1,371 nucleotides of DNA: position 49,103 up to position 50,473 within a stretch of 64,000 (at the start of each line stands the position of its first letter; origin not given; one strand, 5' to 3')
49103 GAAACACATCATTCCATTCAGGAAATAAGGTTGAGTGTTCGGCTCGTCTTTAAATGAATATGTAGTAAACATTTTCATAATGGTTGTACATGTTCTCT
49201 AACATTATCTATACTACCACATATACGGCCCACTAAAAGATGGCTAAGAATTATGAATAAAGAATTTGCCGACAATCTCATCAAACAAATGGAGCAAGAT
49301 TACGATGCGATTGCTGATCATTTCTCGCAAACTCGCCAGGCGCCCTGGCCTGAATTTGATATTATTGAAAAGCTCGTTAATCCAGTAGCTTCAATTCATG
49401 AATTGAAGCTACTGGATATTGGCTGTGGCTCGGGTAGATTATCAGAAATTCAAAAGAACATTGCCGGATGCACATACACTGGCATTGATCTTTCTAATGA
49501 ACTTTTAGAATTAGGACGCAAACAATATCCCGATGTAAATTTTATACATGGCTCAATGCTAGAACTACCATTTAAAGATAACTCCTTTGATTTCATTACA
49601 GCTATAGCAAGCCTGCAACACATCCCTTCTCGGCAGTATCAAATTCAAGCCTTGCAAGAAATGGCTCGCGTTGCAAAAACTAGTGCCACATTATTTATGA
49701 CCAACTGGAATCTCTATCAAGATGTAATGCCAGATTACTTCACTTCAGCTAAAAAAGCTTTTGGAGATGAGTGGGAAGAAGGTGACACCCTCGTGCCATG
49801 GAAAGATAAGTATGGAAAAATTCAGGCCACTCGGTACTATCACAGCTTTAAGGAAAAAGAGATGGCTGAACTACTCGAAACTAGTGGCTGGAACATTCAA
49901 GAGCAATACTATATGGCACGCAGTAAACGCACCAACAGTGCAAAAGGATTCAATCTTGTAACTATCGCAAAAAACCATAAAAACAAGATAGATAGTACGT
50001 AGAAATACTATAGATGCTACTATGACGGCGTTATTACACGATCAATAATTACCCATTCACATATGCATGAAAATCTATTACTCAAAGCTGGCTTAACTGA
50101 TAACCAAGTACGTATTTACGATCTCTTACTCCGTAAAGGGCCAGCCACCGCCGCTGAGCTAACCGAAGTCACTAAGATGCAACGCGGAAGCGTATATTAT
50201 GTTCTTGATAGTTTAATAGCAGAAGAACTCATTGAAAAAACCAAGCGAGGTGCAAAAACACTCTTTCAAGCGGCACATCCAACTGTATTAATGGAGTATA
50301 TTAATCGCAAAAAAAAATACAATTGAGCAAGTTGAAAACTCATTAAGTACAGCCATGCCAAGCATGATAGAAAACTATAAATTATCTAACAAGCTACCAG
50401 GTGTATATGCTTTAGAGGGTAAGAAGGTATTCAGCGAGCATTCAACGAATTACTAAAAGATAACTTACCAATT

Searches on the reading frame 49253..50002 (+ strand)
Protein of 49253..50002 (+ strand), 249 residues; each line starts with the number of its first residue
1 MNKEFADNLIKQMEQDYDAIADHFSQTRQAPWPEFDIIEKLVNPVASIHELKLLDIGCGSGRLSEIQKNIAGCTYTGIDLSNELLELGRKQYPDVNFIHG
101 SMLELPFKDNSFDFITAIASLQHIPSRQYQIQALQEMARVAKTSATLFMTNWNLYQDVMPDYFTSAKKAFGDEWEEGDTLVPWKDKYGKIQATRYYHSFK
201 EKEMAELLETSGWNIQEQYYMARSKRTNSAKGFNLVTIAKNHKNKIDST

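Call 42: search_solved_structures(query=window:49253-50002:+, max_evalue=0.001)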
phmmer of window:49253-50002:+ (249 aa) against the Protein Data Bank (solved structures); distinct sequences matched with E-value up to 0.001: 35.
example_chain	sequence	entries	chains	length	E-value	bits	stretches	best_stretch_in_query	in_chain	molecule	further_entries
5cm2_Z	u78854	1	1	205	2.9e-12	49.9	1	26-220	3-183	TRNA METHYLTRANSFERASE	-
3l8d_A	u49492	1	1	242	3.3e-11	46.4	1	12-145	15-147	Methyltransferase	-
3sm3_A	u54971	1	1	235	3.5e-10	43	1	52-229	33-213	SAM-dependent methyltransferases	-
6uak_A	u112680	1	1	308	1.9e-09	40.6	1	50-147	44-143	SAM dependent methyltransferase LahSB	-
3mgg_A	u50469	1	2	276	6.8e-09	38.8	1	37-147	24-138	Methyltransferase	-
6uv6_A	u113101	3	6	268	1e-08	38.2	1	39-150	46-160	D-glucose O-methyltransferase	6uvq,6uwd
3bus_A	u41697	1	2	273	1.5e-08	37.7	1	52-155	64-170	Methyltransferase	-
1ve3_A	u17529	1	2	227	7.5e-08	35.4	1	51-154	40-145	hypothetical protein PH0226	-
8zc8_A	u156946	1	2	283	1.2e-07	34.7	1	52-154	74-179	MitM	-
21zq_A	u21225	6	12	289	1.3e-07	34.6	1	52-154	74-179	MitM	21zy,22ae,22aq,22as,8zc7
1xxl_A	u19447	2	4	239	1.3e-06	31.3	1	50-172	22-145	YcgJ protein | ycgJ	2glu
6mro_A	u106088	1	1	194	2.4e-06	30.5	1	47-151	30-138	methyl transferase from Methanosarcina acetivorans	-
8gdu_A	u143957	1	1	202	2.5e-06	30.4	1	47-151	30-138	Methyltransferase domain-containing protein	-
1wzn_A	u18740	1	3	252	2.5e-06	30.4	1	32-121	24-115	SAM-dependent methyltransferase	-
4kdr_A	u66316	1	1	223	3.2e-06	30.1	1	49-146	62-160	3-demethylubiquinone-9 3-methyltransferase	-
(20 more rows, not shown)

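Call 68: search_solved_structures(query=A3, max_evalue=0.00001, show_alignments=1)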
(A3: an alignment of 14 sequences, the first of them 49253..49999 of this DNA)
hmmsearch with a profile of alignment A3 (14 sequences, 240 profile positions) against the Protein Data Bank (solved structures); distinct sequences matched with E-value up to 0.00001: 209 (the best 60 are shown).
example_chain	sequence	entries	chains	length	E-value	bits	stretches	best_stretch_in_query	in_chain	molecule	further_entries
5cm2_Z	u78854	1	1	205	2.2e-30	108.6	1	26-233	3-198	TRNA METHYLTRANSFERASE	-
1ve3_A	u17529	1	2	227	5.9e-26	94.1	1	36-149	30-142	hypothetical protein PH0226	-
5wp5_A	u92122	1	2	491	9e-26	93.5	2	40-155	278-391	Phosphomethylethanolamine N-methyltransferase 2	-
3sm3_A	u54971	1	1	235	9.9e-26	93.4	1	38-222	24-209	SAM-dependent methyltransferases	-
5wp4_A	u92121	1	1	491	1.1e-24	89.9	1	40-153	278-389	Phosphoethanolamine N-methyltransferase 1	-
3l8d_A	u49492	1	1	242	2.5e-23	85.5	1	11-147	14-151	Methyltransferase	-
3bus_A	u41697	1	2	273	4.3e-23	84.7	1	30-150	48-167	Methyltransferase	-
4ine_A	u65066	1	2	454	3.9e-20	75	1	38-169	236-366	Protein PMT-2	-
6uv6_A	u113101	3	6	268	4.9e-20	74.7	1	42-148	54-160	D-glucose O-methyltransferase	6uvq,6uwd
6uak_A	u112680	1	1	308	5.2e-19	71.4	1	42-145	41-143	SAM dependent methyltransferase LahSB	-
3mgg_A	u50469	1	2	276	8.1e-19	70.7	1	43-150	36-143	Methyltransferase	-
4iv8_A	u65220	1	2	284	1.2e-18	70.2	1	41-162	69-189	Phosphoethanolamine N-methyltransferase,putative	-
3d2l_A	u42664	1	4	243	7.5e-18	67.6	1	17-149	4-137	SAM-dependent methyltransferase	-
1xxl_A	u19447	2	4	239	1.2e-17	66.9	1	42-171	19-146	YcgJ protein | ycgJ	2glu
4krh_A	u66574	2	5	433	2.8e-17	65.7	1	42-175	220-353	Phosphoethanolamine N-methyltransferase 2 | Phospholethanolamine N-methyltransferase 2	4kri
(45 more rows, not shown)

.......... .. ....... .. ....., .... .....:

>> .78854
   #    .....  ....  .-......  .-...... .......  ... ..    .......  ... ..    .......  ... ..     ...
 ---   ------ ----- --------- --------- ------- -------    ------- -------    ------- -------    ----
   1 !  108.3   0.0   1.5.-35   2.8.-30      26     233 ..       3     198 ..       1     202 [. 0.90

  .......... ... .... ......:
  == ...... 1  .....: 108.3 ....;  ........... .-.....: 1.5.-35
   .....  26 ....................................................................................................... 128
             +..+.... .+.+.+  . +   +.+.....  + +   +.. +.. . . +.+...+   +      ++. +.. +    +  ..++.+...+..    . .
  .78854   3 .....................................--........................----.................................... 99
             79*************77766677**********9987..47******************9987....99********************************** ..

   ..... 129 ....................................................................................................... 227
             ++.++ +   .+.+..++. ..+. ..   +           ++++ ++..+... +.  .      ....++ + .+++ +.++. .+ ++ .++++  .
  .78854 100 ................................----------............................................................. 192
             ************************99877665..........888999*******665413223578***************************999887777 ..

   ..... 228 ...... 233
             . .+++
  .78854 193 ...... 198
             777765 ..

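Call 91: search_protein_families(library=ncbifam, proteins=[window:49253-49999:+], max_evalue=0.01)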
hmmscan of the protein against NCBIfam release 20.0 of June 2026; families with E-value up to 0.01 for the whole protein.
window:49253-49999:+ (249 aa): 39 families (the best 25 are shown)
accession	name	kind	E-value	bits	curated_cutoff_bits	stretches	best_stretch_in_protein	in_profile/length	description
TIGR01934.1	MenG_MenH_UbiE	subfamily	6.3e-19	68.2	158.35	1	9-150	4-142/223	ubiquinone/menaquinone biosynthesis methyltransferase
NF001244.0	PRK00216.1-5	equivalog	1.2e-16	60.7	216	1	8-149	12-153/236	bifunctional demethylmenaquinone methyltransferase/2-methoxy-6-polyprenyl-1,4-benzoquinol methylase UbiE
NF001243.0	PRK00216.1-4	equivalog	4.4e-15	55.7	235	1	6-147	9-149/237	demethylmenaquinone methyltransferase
NF045667.1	MTase_DVU1556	equivalog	1.1e-14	54.5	155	1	39-152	12-122/213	DVU_1556 family methyltransferase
TIGR02072.1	BioC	equivalog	4.4e-14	52.9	184.95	1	41-150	23-133/244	malonyl-ACP O-methyltransferase BioC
TIGR02752.1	MenG_heptapren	equivalog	9.2e-14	51.5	419.85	1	9-147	10-147/231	demethylmenaquinone methyltransferase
NF001241.0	PRK00216.1-2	equivalog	1.6e-12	47.5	327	1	12-152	19-150/231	demethylmenaquinone methyltransferase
NF045825.1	FAmtase_mtf2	equivalog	4.6e-12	45.7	400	1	48-156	57-165/248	fatty-acid O-methyltransferase Mtf2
NF040539.1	AST_met_ArsM_2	exception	1.8e-11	44.4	240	1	3-158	19-172/262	putative arsinothricin biosynthesis methyltransferase ArsM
NF045823.1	PthPhpthDimycoMt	equivalog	2.5e-11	43.2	300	1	50-151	67-168/256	phthiotriol/phenolphthiotriol dimycocerosates methyltransferase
NF008300.0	PRK11088.1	equivalog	4.9e-11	42.6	303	1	41-146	77-176/272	23S rRNA (guanine(745)-N(1))-methyltransferase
TIGR01983.1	UbiG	equivalog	1.4e-10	40.8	102.95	1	45-153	45-155/228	bifunctional 2-polyprenyl-6-hydroxyphenol methylase/3-demethylubiquinol 3-O-methyltransferase UbiG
NF001242.0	PRK00216.1-3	equivalog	2e-10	40.5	351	1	5-148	29-174/258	bifunctional demethylmenaquinone methyltransferase/2-methoxy-6-polyprenyl-1,4-benzoquinol methylase UbiE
NF043040.1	corrin_prot_MT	hypoth_equivalog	3.9e-10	39.5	180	1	39-149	32-147/216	corrinoid protein-associated methyltransferase CpaM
NF002463.0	PRK01683.1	equivalog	5.6e-10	39.3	297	1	41-138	23-120/258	trans-aconitate 2-methyltransferase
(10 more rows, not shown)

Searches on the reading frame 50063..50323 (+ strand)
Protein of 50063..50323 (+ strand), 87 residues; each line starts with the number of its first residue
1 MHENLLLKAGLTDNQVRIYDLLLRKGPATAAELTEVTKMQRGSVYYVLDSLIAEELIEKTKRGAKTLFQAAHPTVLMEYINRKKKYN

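Call 91: search_protein_families(library=ncbifam, proteins=[window:50063-50323:+], max_evalue=0.01)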
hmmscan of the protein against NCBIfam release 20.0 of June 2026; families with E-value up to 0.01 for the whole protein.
window:50063-50323:+ (87 aa): 7 families
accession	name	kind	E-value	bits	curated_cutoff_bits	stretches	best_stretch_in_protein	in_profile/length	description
NF033788.1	HTH_metalloreg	subfamily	8.4e-06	25.5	55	1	7-75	5-73/77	metalloregulator ArsR/SmtB family transcription factor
NF053606.1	Sta1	subfamily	1.1e-05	25.5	80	1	9-64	16-71/100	Sta1 family transcriptional regulator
NF040939.2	trans_reg_lrs14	equivalog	2.5e-05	24.2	90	1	4-64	12-73/103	Lrs14 family HTH-type transcriptional regulator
NF047390.1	TransRegTrmBL1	equivalog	7.8e-05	21.8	650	1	6-82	10-85/341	HTH-type sugar sensing transcriptional regulator TrmBL1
NF033789.1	repress_SdpR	subfamily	0.00017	21.5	100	1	21-80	15-73/79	autorepressor SdpR family transcription factor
TIGR02337.1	HpaR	equivalog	0.00048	20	121.2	1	6-62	21-77/130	homoprotocatechuate degradation operon regulator HpaR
NF040851.1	tran_reg_TrmB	equivalog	0.0048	16.1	600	1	6-75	11-79/338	HTH-type sugar-sensing transcriptional regulator TrmB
